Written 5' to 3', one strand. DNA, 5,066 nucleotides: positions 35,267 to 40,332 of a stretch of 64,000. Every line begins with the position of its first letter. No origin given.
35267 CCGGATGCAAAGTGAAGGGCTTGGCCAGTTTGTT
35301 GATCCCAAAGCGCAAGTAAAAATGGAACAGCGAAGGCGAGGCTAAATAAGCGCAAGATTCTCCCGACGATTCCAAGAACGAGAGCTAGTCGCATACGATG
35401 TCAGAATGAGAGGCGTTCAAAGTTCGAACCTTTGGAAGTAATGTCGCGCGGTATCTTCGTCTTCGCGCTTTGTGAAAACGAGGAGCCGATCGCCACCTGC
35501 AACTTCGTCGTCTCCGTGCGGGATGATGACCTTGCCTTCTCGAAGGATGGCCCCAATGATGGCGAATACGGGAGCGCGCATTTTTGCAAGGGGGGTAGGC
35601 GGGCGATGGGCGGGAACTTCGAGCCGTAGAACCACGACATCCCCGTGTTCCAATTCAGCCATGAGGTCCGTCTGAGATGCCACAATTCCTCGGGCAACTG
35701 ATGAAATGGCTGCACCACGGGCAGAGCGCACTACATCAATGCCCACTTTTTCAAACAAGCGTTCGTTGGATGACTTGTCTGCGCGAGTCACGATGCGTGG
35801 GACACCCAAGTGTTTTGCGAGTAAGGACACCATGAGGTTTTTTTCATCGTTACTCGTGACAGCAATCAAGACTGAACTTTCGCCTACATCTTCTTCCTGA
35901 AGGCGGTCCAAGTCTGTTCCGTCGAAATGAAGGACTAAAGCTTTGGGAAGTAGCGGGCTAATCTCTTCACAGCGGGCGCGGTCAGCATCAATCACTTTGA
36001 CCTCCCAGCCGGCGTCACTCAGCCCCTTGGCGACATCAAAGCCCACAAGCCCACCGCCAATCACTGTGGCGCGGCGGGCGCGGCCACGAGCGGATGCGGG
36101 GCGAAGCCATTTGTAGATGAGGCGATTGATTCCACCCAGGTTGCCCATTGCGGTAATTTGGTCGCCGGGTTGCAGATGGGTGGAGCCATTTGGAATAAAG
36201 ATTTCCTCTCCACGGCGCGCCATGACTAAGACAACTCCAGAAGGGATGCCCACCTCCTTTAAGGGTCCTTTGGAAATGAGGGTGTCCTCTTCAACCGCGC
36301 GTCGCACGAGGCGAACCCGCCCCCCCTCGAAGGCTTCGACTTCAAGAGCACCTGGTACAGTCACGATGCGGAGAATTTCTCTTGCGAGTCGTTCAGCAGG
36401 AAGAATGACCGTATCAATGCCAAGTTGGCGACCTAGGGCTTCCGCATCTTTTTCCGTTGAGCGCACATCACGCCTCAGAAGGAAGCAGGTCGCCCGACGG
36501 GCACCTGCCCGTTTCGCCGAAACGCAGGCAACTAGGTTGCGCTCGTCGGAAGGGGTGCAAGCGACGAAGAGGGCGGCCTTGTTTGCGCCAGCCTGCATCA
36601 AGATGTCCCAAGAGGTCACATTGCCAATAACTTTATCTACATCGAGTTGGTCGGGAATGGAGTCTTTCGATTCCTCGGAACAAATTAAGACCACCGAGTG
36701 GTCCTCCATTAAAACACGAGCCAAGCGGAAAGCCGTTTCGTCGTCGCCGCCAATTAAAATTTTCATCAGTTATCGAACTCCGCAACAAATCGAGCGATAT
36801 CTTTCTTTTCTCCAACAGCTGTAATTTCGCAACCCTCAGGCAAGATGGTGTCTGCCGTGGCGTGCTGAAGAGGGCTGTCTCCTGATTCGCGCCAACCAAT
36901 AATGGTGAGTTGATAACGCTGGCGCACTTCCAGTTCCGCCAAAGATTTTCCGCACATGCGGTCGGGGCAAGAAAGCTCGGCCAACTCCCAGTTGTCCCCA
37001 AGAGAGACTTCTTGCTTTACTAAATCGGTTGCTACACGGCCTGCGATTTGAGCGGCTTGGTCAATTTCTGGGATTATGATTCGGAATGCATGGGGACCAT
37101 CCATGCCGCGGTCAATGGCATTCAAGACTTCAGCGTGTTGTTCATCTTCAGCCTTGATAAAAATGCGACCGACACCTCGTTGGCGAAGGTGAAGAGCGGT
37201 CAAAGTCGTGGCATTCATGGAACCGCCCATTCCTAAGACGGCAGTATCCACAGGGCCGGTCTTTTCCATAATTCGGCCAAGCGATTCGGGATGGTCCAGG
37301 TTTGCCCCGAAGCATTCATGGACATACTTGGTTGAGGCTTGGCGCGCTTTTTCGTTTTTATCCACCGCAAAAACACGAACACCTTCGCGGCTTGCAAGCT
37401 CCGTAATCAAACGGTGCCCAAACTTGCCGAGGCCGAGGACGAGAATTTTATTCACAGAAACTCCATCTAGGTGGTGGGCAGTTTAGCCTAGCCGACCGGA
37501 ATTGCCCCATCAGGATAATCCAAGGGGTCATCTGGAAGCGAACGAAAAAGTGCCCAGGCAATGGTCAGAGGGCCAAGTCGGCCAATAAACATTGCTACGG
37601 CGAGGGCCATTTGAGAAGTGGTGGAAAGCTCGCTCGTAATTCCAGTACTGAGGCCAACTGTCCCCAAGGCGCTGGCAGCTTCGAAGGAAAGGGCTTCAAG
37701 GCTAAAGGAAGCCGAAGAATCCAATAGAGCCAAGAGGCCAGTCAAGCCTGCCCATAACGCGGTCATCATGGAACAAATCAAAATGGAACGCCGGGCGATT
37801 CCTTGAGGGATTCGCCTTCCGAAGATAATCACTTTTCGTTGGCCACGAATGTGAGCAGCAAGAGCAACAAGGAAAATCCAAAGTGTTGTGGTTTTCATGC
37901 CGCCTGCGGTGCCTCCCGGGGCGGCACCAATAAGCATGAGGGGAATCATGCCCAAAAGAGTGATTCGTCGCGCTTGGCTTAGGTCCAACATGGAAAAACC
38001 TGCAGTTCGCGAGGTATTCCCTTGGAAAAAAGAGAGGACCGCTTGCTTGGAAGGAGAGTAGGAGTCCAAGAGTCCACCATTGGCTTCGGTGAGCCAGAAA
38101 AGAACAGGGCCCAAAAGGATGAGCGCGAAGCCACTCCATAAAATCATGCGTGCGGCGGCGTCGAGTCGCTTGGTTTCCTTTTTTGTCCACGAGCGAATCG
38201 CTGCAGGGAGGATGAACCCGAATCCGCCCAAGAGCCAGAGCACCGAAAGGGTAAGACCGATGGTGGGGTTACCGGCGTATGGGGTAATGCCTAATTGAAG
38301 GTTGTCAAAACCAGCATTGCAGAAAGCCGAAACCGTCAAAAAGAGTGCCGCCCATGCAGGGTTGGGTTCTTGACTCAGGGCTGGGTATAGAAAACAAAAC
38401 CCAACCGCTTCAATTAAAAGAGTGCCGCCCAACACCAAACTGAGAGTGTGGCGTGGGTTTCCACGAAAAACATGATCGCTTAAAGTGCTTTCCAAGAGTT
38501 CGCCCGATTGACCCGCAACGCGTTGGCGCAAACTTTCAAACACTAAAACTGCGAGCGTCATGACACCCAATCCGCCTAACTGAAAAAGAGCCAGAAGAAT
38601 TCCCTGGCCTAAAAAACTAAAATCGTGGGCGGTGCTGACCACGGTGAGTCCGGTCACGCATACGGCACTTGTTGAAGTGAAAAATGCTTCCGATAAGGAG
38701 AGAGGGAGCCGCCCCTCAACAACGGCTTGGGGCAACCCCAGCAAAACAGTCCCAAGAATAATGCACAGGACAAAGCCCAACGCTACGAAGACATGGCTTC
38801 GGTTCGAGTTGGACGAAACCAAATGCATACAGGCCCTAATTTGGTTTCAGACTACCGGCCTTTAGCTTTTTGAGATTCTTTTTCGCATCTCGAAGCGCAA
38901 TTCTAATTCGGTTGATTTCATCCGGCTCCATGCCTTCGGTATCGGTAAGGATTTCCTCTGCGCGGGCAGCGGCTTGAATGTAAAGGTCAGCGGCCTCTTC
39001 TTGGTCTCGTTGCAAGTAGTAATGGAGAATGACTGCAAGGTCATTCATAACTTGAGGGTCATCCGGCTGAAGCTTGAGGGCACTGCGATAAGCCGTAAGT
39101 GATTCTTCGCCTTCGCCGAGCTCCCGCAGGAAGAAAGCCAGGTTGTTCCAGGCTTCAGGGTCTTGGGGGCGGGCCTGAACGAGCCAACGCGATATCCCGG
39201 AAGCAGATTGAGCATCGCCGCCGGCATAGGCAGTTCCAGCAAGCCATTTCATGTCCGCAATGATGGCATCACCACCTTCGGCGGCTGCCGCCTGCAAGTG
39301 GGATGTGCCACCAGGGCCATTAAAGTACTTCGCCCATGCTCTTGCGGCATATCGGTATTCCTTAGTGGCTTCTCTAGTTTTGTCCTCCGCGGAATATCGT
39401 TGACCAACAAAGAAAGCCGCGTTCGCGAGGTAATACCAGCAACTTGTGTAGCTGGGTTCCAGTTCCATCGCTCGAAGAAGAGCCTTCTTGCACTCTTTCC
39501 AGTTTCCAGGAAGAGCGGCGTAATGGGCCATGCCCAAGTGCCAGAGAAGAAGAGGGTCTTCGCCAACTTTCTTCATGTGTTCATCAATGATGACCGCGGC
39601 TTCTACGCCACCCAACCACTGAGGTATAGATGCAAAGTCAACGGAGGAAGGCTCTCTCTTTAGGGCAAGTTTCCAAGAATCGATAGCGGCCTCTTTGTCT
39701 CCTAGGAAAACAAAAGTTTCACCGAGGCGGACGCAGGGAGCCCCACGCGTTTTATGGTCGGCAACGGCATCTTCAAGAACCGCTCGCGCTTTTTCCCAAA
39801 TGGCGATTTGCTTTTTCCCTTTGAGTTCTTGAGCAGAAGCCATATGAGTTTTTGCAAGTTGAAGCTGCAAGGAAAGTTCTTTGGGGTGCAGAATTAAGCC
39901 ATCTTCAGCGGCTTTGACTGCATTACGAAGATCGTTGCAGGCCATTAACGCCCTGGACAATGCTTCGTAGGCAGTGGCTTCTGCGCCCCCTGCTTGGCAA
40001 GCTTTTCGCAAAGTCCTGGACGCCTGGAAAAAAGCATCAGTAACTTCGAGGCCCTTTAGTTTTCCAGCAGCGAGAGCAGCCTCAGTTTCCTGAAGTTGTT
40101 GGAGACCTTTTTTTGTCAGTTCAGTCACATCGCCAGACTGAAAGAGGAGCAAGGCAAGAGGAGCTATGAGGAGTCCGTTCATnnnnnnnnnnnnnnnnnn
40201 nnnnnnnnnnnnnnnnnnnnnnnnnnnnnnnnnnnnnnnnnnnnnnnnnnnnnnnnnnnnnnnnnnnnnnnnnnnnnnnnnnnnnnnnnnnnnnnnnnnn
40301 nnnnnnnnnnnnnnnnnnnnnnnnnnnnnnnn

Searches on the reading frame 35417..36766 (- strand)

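Call 46: search_protein_families(library=pfam, proteins=[window:35417-36766:-], max_evalue=0.00001)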
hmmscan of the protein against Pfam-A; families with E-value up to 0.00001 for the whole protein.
window:35417-36766:- (449 aa): 3 families
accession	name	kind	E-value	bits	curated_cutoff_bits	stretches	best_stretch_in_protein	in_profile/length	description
PF02254.24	TrkA_N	-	2.5e-39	134.6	23.8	2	234-346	2-113/116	TrkA-N domain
PF02080.26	TrkA_C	-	7.2e-21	74.3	27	2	154-216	2-66/71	TrkA-C domain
PF13241.12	NAD_binding_7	-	1e-09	39.3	22.1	0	230-328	7-93/104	Putative NAD(P)-binding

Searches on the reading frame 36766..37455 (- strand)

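Call 46: search_protein_families(library=pfam, proteins=[window:36766-37455:-], max_evalue=0.00001)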
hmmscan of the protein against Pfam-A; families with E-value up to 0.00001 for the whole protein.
window:36766-37455:- (229 aa): 2 families
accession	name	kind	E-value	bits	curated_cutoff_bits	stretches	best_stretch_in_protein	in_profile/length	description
PF02080.26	TrkA_C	-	1.1e-10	41.7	27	1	165-227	10-70/71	TrkA-C domain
PF02254.24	TrkA_N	-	9.4e-10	39.3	23.8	1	4-113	1-107/116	TrkA-N domain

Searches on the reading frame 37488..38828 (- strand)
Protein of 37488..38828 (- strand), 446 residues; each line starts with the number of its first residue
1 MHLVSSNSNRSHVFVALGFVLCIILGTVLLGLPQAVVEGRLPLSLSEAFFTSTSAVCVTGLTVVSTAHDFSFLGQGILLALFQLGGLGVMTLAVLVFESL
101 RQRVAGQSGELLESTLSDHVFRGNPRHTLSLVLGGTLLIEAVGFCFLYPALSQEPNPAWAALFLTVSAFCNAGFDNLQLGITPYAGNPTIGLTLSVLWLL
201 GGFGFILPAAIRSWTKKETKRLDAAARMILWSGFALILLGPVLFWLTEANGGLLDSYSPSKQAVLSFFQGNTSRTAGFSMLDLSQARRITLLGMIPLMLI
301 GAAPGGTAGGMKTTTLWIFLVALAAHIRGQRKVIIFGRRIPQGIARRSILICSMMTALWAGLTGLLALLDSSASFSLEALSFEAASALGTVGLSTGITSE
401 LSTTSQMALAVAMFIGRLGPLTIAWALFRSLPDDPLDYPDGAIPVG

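Call 46: search_protein_families(library=pfam, proteins=[window:37488-38828:-], max_evalue=0.00001)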
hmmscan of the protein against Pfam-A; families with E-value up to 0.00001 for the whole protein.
window:37488-38828:- (446 aa): 1 family
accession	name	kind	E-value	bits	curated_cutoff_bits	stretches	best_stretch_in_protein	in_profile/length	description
PF02386.22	TrkH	-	1.3e-49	169.4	27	1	42-434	60-497/502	Cation transport protein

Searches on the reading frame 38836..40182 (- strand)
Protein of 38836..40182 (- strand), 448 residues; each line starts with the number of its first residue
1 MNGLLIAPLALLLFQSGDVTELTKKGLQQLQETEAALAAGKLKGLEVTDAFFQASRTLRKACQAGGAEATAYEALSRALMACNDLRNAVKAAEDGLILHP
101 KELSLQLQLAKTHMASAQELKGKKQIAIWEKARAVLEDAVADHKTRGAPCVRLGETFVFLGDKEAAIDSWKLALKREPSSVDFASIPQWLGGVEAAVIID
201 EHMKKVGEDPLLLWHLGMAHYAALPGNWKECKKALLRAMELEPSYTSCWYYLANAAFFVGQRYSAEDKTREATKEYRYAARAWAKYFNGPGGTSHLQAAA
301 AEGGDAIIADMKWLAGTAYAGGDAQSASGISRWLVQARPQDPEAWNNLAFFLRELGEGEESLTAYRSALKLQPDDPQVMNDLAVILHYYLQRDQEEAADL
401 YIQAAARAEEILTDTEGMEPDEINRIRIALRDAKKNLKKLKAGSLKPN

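Call 46: search_protein_families(library=pfam, proteins=[window:38836-40182:-], max_evalue=0.00001)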
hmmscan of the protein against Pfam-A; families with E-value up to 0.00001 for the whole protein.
window:38836-40182:- (448 aa): 10 families
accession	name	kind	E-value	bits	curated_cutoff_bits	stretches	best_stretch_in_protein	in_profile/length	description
PF13428.12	TPR_14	-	8.7e-15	54.2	23.5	0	342-383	1-42/44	Tetratricopeptide repeat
PF23914.1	TPR_CcmH_CycH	-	1.3e-12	48.3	42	1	57-176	38-150/158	Cytochrome c-type biogenesis protein H TPR domain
PF07719.23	TPR_2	-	5e-12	45.4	27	0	342-375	1-34/34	Tetratricopeptide repeat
PF13414.12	TPR_11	-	1.2e-11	44.5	26.8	0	352-387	4-39/42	TPR repeat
PF00515.34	TPR_1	-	1.9e-11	43.7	27.8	0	342-375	1-34/34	Tetratricopeptide repeat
PF13431.12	TPR_17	-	3.3e-11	43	24.4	0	364-397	1-32/34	Tetratricopeptide repeat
PF13181.12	TPR_8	-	5.5e-10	39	25.7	0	343-375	2-34/34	Tetratricopeptide repeat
PF13424.12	TPR_12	-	1.9e-07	31.6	30.1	1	343-410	4-77/77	Tetratricopeptide repeat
PF14559.12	TPR_19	-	2.7e-07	31.3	25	0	322-378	5-61/68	Tetratricopeptide repeat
PF13432.12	TPR_16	-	1.8e-06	28.7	32.7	0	318-376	7-65/65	Tetratricopeptide repeat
